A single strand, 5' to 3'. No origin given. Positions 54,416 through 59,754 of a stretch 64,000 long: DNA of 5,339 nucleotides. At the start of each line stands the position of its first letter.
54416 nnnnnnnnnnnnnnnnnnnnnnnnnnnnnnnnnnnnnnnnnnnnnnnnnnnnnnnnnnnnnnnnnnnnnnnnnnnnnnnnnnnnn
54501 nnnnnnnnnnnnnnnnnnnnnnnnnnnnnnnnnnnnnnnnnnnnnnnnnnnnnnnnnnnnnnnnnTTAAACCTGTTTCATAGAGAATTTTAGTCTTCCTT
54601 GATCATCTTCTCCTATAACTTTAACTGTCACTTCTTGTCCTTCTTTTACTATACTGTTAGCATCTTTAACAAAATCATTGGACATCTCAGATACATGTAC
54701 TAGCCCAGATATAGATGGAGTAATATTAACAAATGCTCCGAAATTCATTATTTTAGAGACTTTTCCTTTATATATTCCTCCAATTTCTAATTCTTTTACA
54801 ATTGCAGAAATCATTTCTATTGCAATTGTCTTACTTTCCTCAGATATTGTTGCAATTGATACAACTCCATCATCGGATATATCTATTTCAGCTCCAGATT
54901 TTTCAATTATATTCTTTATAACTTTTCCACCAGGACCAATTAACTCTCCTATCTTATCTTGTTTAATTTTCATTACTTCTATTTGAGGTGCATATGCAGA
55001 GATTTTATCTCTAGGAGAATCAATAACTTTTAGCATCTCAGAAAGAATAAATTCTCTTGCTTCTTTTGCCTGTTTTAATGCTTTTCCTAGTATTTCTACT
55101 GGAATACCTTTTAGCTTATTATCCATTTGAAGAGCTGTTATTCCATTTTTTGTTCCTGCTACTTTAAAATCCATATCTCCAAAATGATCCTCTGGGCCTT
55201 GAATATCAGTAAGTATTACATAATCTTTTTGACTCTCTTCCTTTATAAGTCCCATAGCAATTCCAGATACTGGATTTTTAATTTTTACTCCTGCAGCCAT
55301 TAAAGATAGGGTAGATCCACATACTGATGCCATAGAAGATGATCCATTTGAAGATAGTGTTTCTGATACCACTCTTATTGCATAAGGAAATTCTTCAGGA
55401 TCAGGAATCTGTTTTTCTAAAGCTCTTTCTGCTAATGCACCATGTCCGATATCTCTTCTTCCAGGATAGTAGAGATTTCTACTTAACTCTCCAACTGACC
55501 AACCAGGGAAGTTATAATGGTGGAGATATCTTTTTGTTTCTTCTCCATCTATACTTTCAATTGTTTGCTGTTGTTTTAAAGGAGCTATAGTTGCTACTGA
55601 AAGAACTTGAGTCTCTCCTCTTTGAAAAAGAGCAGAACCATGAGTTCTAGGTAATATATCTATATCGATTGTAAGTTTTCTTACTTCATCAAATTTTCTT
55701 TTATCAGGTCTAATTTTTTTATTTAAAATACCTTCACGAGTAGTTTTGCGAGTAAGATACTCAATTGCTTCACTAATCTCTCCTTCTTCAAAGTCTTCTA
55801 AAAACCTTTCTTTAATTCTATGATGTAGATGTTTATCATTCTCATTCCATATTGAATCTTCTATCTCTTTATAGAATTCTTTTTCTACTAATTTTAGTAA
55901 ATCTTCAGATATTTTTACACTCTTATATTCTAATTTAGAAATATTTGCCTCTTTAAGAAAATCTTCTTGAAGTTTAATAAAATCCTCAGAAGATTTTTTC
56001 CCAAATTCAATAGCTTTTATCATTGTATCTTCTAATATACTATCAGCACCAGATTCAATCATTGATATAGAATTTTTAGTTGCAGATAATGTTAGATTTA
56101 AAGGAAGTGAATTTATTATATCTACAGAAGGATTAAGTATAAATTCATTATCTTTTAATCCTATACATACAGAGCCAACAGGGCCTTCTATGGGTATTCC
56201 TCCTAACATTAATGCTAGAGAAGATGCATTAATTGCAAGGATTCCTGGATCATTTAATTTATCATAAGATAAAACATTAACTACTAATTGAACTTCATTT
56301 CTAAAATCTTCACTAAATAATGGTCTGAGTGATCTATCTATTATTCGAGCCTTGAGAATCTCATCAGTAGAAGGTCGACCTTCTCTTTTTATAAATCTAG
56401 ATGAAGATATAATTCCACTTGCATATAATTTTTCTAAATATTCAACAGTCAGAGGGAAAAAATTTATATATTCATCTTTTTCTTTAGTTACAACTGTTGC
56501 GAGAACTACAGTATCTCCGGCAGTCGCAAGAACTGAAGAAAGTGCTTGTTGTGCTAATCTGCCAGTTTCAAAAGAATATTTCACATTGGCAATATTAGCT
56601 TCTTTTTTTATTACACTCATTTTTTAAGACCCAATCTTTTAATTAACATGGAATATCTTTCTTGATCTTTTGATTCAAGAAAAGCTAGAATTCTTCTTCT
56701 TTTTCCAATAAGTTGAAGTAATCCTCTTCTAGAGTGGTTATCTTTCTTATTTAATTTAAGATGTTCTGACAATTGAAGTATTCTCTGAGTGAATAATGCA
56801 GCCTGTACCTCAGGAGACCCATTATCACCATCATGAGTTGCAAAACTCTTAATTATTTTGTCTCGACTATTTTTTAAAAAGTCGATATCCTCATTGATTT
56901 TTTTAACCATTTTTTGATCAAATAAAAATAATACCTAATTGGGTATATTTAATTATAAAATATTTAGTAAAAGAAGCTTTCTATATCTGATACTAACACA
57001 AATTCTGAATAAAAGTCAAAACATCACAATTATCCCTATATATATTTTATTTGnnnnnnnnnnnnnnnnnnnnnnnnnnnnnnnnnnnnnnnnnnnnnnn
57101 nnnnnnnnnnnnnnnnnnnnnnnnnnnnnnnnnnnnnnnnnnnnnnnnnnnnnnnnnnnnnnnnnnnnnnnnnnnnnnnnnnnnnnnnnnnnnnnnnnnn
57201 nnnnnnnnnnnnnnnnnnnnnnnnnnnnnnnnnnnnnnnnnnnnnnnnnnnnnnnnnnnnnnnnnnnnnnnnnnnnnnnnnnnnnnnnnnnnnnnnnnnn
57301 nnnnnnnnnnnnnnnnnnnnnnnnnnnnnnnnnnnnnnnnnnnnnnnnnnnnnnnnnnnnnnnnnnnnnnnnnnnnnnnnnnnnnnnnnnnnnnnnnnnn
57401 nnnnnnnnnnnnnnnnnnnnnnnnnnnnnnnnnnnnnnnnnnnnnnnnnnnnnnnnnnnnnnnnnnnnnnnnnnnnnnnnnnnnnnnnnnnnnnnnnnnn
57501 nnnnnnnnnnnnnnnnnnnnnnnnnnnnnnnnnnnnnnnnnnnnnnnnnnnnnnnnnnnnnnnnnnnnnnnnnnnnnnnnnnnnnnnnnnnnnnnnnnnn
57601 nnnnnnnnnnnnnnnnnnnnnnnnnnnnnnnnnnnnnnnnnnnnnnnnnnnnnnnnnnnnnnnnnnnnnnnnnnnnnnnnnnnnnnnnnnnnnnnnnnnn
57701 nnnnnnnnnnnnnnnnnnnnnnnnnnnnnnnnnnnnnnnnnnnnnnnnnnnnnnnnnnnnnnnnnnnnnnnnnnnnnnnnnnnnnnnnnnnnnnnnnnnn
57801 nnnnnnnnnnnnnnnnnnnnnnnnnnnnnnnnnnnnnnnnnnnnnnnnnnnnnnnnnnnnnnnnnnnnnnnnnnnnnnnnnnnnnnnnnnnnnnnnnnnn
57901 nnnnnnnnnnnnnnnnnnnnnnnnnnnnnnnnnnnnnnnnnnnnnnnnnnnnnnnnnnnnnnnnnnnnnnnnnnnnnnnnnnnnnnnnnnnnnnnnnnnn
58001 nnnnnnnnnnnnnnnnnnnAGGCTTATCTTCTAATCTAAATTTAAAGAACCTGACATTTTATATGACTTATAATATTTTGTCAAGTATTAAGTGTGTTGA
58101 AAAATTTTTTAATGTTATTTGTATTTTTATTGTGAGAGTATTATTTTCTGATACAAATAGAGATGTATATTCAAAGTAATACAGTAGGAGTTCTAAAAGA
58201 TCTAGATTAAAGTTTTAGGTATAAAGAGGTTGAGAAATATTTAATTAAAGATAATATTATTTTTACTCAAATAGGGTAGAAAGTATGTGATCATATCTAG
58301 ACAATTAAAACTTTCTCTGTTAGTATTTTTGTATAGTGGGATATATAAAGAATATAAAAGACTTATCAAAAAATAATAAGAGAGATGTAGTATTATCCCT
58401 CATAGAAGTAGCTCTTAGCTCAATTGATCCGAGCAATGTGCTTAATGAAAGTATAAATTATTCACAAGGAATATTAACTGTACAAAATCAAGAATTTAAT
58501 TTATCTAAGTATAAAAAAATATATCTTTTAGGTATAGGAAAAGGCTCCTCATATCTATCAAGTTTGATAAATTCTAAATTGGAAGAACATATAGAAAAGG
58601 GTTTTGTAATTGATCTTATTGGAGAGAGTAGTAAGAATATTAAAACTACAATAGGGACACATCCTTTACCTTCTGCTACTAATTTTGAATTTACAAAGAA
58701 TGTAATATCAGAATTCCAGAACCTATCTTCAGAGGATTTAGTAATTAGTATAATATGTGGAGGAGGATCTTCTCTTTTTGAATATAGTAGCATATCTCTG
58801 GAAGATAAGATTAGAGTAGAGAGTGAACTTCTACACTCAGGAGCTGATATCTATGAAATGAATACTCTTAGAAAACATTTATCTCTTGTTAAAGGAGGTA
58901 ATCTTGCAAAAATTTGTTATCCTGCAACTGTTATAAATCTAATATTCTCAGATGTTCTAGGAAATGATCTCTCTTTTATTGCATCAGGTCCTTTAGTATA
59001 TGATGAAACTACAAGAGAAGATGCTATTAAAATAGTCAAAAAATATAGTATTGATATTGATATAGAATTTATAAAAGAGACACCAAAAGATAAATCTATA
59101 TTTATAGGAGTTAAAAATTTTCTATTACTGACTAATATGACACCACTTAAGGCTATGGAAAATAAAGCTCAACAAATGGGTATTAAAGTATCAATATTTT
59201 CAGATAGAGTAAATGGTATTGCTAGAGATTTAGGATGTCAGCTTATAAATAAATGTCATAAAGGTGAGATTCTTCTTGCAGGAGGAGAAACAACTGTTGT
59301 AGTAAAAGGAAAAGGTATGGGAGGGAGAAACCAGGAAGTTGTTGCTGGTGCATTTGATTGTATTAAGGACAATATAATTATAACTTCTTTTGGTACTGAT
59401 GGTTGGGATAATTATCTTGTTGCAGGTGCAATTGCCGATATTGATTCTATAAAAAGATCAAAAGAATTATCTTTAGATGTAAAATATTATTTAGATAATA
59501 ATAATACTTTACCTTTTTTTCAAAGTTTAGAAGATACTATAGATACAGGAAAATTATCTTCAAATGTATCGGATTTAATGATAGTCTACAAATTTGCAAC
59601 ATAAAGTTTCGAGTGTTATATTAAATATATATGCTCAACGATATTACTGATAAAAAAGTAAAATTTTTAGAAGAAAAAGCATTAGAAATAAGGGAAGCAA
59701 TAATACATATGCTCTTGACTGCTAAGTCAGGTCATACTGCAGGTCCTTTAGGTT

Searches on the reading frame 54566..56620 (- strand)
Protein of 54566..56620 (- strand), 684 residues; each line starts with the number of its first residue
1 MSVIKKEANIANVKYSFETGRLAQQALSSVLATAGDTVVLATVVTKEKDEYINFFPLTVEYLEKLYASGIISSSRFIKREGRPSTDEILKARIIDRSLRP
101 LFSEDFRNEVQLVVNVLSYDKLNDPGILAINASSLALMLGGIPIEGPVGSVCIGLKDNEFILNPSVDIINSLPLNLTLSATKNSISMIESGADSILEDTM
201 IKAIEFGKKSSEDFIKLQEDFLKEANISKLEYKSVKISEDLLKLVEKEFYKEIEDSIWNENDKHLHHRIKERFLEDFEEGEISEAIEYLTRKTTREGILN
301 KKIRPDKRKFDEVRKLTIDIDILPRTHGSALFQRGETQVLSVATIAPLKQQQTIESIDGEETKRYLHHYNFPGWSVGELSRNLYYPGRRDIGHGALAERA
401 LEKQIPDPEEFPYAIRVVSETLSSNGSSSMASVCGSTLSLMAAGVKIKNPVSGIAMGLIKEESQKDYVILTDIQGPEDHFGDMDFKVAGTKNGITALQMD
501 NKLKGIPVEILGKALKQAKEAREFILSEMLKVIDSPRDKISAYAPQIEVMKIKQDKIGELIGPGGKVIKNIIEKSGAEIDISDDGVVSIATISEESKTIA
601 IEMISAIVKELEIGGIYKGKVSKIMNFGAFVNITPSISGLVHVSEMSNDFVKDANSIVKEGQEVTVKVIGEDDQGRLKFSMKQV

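Call 26: search_protein_families(library=pfam, proteins=[window:54566-56620:-], max_evalue=0.001)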
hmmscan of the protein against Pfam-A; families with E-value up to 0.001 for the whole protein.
window:54566-56620:- (684 aa): 5 families
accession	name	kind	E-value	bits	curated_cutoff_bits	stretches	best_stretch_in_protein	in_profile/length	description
PF01138.27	RNase_PH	-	2.3e-47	161.1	25.5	2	16-143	6-130/130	3' exoribonuclease family, domain 1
PF00575.29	S1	-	1.8e-17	63.9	22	1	611-682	2-74/74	S1 RNA binding domain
PF03725.20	RNase_PH_C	-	3e-17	62.8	20.8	2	146-209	1-66/67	3' exoribonuclease family, domain 2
PF00013.35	KH_1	-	1.3e-08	34.9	21.5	1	548-605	2-65/66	KH domain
PF23459.1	S1_RRP5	-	0.00032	21.6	27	1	616-673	6-63/72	RRP5 S1 domain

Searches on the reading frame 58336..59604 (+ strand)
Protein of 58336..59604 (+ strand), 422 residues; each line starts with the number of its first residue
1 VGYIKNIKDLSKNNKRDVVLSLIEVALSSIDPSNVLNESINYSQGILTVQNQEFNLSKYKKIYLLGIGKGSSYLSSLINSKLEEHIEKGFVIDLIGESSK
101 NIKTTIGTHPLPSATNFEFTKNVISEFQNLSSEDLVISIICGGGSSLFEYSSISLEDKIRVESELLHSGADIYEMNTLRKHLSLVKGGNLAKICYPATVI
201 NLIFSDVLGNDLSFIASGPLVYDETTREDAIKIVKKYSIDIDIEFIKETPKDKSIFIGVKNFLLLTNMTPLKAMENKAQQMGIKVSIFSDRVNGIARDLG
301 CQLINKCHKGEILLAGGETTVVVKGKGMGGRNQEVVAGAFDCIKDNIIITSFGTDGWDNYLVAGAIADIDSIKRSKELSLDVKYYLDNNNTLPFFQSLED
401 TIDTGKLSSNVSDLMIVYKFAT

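Call 26: search_protein_families(library=pfam, proteins=[window:58336-59604:+], max_evalue=0.001)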
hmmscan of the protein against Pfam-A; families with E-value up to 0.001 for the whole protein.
window:58336-59604:+ (422 aa): 2 families
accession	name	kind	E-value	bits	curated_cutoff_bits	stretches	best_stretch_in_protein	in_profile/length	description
PF13660.11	DUF4147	-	8.9e-62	209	23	1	20-240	3-223/234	Domain of unknown function (DUF4147)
PF05161.18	MOFRL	-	4.3e-24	85.2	28.3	1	312-413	2-106/106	MOFRL family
